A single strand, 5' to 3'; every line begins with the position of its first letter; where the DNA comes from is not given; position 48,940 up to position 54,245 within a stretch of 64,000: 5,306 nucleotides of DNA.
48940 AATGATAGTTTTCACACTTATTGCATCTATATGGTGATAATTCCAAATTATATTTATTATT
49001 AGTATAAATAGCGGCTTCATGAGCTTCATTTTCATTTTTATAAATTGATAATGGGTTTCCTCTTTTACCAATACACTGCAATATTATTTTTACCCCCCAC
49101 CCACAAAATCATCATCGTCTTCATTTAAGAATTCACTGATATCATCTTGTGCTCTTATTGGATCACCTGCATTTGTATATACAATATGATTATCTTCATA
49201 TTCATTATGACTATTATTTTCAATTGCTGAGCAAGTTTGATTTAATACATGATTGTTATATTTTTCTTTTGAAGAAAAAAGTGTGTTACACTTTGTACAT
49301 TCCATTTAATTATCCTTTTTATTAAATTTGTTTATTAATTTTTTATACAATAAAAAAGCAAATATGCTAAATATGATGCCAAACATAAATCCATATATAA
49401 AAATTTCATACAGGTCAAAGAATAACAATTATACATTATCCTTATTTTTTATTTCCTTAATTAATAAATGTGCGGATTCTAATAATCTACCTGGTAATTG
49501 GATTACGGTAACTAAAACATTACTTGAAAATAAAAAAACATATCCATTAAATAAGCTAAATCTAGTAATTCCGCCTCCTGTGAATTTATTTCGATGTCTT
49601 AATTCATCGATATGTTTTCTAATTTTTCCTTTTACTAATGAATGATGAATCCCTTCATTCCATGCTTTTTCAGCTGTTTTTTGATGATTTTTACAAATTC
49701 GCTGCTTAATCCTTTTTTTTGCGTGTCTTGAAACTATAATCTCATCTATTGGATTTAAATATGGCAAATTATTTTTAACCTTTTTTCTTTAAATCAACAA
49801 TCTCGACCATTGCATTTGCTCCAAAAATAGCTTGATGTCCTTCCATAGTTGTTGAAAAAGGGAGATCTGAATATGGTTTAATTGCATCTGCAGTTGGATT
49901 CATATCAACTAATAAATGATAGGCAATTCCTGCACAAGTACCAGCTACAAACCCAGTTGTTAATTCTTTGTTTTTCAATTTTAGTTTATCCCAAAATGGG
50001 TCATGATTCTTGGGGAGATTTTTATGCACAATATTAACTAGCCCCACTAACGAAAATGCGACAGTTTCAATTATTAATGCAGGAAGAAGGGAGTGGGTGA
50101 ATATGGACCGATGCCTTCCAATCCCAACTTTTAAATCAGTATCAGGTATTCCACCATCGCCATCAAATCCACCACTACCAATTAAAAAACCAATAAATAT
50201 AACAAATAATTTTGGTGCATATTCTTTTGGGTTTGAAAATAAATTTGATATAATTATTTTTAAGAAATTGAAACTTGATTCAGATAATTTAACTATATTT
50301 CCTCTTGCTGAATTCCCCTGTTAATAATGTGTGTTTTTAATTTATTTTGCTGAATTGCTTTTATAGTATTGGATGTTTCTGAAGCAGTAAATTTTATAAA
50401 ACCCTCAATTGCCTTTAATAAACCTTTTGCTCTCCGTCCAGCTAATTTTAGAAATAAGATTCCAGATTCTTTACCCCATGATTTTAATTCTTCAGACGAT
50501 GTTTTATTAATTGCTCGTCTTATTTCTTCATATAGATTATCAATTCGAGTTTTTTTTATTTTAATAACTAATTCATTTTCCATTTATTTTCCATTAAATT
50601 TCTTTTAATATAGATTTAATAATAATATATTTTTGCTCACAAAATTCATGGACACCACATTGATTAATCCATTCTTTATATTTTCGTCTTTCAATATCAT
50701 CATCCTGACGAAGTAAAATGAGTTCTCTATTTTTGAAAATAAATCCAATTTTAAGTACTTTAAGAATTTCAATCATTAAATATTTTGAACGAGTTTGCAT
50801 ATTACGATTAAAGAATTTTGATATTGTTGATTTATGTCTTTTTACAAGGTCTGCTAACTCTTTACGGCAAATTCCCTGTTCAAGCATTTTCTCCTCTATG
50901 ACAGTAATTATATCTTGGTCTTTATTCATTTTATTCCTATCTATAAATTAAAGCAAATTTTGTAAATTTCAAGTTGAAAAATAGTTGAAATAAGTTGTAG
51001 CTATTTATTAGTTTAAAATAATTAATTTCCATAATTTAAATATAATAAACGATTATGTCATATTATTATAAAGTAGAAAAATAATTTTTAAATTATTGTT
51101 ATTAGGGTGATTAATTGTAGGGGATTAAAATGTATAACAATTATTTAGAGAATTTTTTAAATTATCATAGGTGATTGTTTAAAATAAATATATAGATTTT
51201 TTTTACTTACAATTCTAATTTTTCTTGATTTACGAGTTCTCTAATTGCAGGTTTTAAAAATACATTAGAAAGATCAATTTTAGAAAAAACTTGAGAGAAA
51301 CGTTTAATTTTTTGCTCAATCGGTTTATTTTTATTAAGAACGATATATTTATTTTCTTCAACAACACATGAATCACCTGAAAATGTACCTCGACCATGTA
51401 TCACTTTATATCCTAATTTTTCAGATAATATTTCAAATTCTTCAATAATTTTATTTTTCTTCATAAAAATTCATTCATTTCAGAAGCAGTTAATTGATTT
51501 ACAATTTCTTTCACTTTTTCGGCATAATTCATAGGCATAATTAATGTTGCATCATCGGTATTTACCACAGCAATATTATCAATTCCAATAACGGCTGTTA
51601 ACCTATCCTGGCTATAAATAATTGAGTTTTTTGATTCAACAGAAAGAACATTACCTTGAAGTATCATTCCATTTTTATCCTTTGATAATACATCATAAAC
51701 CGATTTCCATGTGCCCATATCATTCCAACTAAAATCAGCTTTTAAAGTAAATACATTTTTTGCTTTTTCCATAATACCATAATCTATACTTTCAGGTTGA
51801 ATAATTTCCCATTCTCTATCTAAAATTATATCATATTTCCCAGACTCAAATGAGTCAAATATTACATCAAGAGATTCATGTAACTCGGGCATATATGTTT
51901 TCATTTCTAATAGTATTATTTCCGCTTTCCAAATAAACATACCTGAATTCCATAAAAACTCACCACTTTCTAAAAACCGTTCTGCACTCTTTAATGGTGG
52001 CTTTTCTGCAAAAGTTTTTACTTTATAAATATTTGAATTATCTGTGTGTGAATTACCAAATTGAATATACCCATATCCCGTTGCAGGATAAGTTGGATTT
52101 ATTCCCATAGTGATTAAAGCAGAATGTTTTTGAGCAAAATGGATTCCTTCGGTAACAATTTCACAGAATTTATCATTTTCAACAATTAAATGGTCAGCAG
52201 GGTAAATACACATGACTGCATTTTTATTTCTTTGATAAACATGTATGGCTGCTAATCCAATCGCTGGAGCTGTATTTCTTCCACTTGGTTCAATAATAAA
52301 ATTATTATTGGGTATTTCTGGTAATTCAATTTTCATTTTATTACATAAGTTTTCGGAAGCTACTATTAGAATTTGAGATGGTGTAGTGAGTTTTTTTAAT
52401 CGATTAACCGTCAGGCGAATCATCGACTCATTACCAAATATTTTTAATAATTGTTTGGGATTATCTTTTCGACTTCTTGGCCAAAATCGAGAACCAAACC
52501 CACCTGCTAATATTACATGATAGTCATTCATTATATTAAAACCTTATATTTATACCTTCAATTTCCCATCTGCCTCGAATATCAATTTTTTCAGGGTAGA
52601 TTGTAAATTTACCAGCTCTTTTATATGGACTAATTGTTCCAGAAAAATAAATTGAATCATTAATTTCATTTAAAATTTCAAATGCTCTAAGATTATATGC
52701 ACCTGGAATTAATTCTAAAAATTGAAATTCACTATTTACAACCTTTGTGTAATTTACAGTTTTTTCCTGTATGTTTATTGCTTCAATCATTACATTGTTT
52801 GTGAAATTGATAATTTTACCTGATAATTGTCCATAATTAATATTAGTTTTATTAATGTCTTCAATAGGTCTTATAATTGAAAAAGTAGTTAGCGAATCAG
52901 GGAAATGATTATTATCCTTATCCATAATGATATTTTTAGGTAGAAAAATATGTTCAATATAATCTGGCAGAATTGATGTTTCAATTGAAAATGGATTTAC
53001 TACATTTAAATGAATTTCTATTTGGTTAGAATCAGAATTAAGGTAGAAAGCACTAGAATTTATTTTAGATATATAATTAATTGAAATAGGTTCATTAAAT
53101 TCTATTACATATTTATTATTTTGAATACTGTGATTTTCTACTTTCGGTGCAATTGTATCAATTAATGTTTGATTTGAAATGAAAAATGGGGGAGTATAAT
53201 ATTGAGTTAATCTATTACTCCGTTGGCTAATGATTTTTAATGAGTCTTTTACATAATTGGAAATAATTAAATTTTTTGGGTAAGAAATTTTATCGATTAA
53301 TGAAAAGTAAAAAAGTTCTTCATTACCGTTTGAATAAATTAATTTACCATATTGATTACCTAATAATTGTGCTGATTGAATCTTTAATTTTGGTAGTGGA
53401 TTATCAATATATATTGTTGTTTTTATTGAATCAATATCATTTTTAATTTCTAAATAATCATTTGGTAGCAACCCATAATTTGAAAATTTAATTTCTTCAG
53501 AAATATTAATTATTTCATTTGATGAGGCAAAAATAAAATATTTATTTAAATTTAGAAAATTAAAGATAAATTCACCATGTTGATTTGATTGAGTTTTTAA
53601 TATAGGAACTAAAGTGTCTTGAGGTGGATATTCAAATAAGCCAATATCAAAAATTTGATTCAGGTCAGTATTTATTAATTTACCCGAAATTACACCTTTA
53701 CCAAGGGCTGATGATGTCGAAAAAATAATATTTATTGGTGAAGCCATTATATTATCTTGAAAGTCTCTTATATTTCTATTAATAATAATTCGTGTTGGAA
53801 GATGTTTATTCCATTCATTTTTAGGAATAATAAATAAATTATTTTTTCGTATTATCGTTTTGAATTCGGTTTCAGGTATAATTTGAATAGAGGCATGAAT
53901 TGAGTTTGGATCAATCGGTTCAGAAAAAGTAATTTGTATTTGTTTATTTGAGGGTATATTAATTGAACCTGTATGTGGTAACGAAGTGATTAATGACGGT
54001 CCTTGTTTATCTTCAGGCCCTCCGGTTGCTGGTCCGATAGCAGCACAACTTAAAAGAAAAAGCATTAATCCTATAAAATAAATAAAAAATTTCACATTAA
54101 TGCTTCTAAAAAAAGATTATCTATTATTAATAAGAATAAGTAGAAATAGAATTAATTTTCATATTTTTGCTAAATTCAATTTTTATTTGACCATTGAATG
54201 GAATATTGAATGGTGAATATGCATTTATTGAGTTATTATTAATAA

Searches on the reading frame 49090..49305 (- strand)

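Call 92: search_protein_families(library=padloc, proteins=[window:49090-49305:-], max_evalue=0.01)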
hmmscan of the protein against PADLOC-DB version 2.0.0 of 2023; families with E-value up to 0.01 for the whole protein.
window:49090-49305:- (71 aa): 1 family
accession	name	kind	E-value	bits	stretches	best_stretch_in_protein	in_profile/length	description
PDLC02724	PbeC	-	0.0086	12.7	1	14-68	83-139/638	PbeC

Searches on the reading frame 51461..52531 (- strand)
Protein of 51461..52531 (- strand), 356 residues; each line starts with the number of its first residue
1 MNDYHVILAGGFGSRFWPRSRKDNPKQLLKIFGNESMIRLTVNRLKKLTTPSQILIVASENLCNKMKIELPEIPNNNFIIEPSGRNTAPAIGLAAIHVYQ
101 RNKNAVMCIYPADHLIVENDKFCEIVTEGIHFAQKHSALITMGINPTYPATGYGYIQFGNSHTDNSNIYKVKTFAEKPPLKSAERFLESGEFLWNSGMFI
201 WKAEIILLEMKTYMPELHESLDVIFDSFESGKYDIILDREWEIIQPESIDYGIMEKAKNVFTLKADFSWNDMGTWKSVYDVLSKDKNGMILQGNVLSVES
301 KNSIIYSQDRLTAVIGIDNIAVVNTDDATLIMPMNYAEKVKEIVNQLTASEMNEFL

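Call 10: search_protein_families(library=pfam, proteins=[window:51461-52531:-], max_evalue=0.01)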
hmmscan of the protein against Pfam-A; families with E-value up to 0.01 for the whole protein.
window:51461-52531:- (356 aa): 3 families
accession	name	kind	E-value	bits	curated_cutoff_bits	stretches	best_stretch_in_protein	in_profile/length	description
PF00483.29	NTP_transferase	-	1.2e-39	136.8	21.2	1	6-286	3-243/245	Nucleotidyl transferase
PF22640.1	ManC_GMP_beta-helix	-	2.6e-17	62.9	27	1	293-347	1-55/55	MannoseP isomerase/GMP-like beta-helix domain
PF12804.13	NTP_transf_3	-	6.4e-07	30.1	27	1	6-117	2-99/160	MobA-like NTP transferase domain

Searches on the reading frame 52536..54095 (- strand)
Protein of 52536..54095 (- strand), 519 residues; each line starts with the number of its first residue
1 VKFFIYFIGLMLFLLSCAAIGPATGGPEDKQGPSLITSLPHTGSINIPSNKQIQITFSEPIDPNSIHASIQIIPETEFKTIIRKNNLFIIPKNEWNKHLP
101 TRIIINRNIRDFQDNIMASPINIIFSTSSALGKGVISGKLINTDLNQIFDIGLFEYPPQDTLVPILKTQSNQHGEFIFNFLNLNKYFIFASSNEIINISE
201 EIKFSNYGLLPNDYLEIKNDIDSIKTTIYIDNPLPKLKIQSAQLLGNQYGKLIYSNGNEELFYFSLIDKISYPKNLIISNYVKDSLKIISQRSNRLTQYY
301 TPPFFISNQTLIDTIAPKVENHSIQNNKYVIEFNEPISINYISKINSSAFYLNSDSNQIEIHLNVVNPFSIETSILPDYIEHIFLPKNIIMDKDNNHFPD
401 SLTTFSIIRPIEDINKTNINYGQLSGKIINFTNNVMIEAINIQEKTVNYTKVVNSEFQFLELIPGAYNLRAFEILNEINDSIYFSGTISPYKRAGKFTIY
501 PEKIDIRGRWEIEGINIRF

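Call 10: search_protein_families(library=pfam, proteins=[window:52536-54095:-], max_evalue=0.01)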
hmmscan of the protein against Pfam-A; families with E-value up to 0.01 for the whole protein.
window:52536-54095:- (519 aa): 1 family
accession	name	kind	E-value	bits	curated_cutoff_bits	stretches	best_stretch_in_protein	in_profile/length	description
PF13205.12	Big_5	-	5e-12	46.9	23.6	1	29-127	1-105/105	Bacterial Ig-like domain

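Call 103: list_cluster_members(proteins=[window:52536-54095:-, window:54127-58104:-, window:58304-58849:+])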
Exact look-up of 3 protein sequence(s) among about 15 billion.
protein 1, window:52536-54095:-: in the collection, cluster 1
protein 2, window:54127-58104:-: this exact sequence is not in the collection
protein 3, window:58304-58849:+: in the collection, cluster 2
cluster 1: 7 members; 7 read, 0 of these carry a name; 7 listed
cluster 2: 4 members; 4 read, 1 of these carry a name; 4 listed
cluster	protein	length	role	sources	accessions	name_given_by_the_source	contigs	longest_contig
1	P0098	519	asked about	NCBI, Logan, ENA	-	-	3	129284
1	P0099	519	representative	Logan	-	-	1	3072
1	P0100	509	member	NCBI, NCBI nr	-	-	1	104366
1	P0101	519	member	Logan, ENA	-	-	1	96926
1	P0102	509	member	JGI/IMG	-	-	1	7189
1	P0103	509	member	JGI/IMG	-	-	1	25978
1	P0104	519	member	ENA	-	-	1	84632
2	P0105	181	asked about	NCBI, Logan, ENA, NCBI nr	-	-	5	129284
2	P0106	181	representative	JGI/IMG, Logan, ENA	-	-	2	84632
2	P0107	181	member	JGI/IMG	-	putative transcriptional regulator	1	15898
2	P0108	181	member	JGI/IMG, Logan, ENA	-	-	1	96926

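Call 104: find_encoding_contigs(protein=P0101, flank=10000, max_places=2)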
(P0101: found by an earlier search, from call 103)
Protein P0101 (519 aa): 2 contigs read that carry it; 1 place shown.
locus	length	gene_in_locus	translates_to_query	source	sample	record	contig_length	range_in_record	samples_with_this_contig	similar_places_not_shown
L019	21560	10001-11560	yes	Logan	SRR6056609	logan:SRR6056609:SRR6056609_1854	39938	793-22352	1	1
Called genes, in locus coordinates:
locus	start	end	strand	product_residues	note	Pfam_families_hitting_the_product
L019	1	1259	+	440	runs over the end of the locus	PF19289:PmbA_TldD_3rd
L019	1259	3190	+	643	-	-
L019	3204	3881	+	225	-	PF04002:RadC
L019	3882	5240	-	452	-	PF03315:SDH_beta, PF03313:SDH_alpha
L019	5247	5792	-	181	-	PF02622:DUF179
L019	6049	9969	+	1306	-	-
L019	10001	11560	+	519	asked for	PF13205:Big_5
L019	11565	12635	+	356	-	PF00483:NTP_transferase, PF12804:NTP_transf_3 (weak), PF22640:ManC_GMP_beta-helix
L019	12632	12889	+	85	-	-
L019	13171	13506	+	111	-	-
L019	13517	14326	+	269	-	-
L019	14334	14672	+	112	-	-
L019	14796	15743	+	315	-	-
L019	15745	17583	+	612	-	-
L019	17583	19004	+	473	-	PF09823:DUF2357 (weak)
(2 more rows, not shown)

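Call 105: find_encoding_contigs(protein=P0104, flank=10000, max_places=2)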
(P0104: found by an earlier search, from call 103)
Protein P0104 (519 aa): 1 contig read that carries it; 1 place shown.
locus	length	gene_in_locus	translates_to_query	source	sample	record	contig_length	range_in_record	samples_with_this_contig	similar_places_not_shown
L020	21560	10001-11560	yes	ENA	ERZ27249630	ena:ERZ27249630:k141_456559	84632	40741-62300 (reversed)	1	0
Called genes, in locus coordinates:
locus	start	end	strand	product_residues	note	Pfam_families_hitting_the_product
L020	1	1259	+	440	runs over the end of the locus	PF19289:PmbA_TldD_3rd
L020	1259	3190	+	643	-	-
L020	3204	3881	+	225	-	PF04002:RadC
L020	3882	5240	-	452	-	PF03315:SDH_beta, PF03313:SDH_alpha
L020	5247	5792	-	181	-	PF02622:DUF179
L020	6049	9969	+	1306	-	-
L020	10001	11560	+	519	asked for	PF13205:Big_5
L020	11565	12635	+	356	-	PF00483:NTP_transferase, PF12804:NTP_transf_3 (weak), PF22640:ManC_GMP_beta-helix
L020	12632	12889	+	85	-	-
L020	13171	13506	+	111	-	-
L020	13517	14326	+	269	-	-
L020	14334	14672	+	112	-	-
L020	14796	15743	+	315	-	-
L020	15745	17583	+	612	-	-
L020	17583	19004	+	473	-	PF09823:DUF2357 (weak)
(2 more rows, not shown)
